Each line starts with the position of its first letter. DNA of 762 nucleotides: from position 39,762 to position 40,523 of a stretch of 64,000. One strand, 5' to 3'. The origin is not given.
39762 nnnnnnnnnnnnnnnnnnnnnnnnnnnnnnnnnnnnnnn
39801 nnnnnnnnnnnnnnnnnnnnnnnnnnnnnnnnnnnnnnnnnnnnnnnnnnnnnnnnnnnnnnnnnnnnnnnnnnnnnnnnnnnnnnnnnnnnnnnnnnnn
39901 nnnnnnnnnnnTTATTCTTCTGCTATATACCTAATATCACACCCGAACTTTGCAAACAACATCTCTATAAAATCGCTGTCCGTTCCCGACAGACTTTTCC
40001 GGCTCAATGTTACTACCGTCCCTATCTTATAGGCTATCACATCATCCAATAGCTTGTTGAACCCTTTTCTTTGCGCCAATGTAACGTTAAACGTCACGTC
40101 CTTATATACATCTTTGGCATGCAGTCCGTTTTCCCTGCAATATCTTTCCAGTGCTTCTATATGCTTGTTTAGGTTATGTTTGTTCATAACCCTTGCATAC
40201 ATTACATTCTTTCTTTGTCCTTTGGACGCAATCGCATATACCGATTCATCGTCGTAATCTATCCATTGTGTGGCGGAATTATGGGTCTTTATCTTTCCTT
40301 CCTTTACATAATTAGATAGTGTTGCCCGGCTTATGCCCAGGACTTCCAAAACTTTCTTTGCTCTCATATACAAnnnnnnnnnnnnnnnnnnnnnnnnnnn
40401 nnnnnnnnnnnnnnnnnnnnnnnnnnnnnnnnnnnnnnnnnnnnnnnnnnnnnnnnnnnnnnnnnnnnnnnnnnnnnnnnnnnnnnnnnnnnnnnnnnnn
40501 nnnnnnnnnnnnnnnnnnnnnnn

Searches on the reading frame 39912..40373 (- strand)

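Call 16: search_protein_families(library=phrogs, proteins=[window:39912-40373:-])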
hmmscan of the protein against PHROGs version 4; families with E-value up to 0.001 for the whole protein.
window:39912-40373:- (153 aa): 6 families
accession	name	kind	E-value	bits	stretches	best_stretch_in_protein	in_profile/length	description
phrog_6620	-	integration and excision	3.5e-21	76.7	1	3-150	2-153/201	transposase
phrog_125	-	DNA, RNA and nucleotide metabolism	1.1e-06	29.4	0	50-112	16-72/254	DNA invertase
phrog_37039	-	unknown function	1.2e-05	26.3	0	6-26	4-24/81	-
phrog_66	-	integration and excision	0.00055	20.7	1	2-120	93-212/412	excisionase and transcriptional regulator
phrog_95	-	integration and excision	0.00067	19.3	1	57-122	91-162/651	integrase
phrog_4691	-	integration and excision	0.00071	20.6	0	3-29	19-45/78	excisionase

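Call 63: search_protein_families(library=pfam, max_evalue=0.05, proteins=[window:39912-40373:-])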
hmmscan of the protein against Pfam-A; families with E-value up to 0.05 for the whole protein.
window:39912-40373:- (153 aa): 3 families
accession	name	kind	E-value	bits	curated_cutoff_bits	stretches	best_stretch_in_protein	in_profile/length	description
PF00239.26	Resolvase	-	3.6e-07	30.8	23.3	1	57-151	2-100/145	Resolvase, N terminal domain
PF12728.13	HTH_17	-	1.3e-05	25.8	27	1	2-32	1-31/51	Helix-turn-helix domain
PF13411.12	MerR_1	-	0.0074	16.8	21.6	1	3-47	1-45/69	MerR HTH family regulatory protein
